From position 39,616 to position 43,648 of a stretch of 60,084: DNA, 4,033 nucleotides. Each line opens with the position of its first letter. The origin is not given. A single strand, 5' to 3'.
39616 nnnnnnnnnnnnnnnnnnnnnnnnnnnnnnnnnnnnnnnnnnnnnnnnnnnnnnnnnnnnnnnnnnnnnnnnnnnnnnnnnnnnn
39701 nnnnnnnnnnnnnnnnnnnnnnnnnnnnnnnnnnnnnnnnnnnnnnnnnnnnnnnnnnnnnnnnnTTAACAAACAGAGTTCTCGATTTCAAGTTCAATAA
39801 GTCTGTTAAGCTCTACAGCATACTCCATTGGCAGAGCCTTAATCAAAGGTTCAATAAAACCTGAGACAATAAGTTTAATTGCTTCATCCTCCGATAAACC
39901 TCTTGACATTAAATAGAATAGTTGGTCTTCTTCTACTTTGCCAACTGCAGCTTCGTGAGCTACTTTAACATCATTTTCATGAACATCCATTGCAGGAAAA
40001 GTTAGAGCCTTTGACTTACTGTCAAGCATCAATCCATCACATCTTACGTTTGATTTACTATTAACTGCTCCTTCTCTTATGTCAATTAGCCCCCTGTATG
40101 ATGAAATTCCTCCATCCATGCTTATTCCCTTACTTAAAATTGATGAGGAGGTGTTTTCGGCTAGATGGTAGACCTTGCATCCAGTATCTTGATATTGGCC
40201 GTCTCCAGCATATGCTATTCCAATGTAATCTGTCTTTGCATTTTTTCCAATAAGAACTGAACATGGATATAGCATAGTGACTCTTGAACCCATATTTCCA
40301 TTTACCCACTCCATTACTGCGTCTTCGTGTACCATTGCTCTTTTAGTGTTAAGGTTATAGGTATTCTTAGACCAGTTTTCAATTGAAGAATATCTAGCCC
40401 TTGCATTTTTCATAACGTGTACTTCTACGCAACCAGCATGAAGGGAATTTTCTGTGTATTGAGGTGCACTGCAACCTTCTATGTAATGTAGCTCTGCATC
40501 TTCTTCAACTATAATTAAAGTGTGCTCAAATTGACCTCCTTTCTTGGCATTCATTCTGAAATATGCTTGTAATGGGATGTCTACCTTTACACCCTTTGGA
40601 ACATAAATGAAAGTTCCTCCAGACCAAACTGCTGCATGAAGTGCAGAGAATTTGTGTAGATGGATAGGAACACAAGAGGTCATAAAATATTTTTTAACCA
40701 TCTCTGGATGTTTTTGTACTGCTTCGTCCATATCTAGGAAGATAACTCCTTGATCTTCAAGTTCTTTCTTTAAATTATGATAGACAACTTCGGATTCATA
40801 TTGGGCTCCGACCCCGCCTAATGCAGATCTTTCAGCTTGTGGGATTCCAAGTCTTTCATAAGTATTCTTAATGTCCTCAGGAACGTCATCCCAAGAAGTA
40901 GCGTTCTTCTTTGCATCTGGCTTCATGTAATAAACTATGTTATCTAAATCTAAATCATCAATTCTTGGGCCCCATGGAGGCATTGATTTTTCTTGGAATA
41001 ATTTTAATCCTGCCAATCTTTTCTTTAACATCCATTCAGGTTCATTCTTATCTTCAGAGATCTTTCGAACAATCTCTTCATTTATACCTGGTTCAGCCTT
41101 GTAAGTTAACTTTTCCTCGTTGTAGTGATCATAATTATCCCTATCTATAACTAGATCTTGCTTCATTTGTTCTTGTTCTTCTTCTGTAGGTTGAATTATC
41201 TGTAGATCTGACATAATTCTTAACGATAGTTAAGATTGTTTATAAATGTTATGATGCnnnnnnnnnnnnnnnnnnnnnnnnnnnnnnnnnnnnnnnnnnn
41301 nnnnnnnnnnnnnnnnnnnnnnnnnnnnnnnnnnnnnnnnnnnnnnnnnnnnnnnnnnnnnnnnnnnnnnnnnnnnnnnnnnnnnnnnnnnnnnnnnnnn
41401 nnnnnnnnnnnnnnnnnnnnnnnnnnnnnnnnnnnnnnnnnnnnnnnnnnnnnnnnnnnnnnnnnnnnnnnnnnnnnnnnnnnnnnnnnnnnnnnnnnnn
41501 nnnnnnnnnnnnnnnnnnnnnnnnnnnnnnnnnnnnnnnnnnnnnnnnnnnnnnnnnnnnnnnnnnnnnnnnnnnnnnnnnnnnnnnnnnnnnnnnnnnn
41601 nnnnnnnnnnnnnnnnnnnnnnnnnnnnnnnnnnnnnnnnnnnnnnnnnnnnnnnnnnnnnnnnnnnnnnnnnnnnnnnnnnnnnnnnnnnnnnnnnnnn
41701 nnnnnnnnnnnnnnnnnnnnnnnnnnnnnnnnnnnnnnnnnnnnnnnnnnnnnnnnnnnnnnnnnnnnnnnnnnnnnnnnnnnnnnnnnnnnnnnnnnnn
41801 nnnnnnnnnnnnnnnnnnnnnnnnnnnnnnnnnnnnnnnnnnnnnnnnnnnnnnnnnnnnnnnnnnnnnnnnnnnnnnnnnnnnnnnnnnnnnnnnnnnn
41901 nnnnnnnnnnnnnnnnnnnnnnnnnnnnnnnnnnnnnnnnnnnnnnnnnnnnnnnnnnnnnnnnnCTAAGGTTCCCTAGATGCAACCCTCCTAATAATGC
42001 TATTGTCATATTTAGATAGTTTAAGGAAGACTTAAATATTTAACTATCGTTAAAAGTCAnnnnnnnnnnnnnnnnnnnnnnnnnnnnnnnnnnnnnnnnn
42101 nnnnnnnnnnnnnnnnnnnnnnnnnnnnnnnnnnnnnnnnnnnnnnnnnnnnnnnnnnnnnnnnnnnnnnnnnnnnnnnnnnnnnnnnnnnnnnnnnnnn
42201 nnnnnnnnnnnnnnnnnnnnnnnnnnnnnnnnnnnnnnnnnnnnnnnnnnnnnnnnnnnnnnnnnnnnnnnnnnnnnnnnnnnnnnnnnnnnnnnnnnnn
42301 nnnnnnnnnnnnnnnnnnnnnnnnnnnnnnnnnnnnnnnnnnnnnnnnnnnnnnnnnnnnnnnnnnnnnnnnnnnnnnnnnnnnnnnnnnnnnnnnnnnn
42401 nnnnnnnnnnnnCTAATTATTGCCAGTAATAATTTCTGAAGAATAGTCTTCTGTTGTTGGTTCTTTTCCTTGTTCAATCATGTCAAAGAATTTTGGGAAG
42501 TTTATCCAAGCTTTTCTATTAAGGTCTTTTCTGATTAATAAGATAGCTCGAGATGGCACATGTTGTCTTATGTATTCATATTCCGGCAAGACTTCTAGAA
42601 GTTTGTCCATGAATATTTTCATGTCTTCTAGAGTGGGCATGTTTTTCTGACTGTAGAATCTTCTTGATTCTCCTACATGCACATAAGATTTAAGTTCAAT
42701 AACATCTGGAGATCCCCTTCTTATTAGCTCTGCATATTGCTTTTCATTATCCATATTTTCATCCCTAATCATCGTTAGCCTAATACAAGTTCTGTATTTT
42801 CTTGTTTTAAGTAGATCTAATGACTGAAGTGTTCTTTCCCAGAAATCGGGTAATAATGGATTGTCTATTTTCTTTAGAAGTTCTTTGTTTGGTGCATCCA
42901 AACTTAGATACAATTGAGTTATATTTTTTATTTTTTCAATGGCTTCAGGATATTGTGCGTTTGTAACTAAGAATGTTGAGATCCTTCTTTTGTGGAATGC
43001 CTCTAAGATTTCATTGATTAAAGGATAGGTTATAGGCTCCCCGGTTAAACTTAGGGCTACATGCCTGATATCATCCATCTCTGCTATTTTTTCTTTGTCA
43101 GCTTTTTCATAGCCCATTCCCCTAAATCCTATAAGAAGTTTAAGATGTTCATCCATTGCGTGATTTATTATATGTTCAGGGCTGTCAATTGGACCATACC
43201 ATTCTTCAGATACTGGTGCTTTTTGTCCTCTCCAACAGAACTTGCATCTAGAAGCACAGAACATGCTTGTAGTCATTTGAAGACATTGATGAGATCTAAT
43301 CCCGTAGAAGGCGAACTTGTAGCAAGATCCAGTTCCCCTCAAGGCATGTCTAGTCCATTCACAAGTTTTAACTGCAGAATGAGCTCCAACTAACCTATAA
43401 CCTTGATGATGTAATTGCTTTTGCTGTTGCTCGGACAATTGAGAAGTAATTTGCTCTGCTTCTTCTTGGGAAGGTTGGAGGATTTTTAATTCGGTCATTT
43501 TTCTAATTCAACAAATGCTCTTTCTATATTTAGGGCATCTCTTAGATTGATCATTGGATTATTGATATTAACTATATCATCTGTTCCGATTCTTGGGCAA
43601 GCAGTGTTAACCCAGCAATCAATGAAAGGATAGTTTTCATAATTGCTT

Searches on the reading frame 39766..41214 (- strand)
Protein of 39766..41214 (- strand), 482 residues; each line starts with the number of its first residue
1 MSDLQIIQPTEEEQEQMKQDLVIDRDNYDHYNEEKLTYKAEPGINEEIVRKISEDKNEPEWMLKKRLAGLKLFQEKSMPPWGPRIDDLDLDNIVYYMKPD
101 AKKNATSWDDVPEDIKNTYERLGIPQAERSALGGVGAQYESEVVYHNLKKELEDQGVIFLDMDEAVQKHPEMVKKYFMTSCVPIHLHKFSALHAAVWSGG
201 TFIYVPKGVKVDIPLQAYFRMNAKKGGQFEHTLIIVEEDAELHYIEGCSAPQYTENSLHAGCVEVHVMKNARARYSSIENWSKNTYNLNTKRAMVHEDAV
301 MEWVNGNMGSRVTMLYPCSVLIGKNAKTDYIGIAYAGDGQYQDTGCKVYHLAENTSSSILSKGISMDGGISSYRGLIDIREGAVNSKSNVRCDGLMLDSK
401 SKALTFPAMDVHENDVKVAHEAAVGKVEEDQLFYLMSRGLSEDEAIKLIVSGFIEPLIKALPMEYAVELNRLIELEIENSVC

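Call 96: search_protein_families(library=pfam, proteins=[window:39766-41214:-], max_evalue=0.00001)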
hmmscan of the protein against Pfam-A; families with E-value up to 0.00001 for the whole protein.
window:39766-41214:- (482 aa): 2 families
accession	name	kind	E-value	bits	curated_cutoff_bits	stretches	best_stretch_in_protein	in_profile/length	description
PF01458.23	SUFBD_core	-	1.7e-83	280.1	27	1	219-453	1-232/232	SUF system FeS cluster assembly, SufBD core domain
PF19295.5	SufBD_N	-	1.4e-09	38.3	23.5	1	146-216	102-171/172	SufBD protein N-terminal region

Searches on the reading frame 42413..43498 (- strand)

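Call 96: search_protein_families(library=pfam, proteins=[window:42413-43498:-], max_evalue=0.00001)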
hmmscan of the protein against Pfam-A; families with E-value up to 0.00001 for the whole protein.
window:42413-43498:- (361 aa): 2 families
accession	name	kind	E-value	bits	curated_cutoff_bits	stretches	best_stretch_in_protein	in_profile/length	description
PF04055.27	Radical_SAM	-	2.4e-16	60.8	29.5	1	77-258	3-165/166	Radical SAM superfamily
PF08608.17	Wyosine_form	-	1.3e-11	45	22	1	261-321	1-61/63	Wyosine base formation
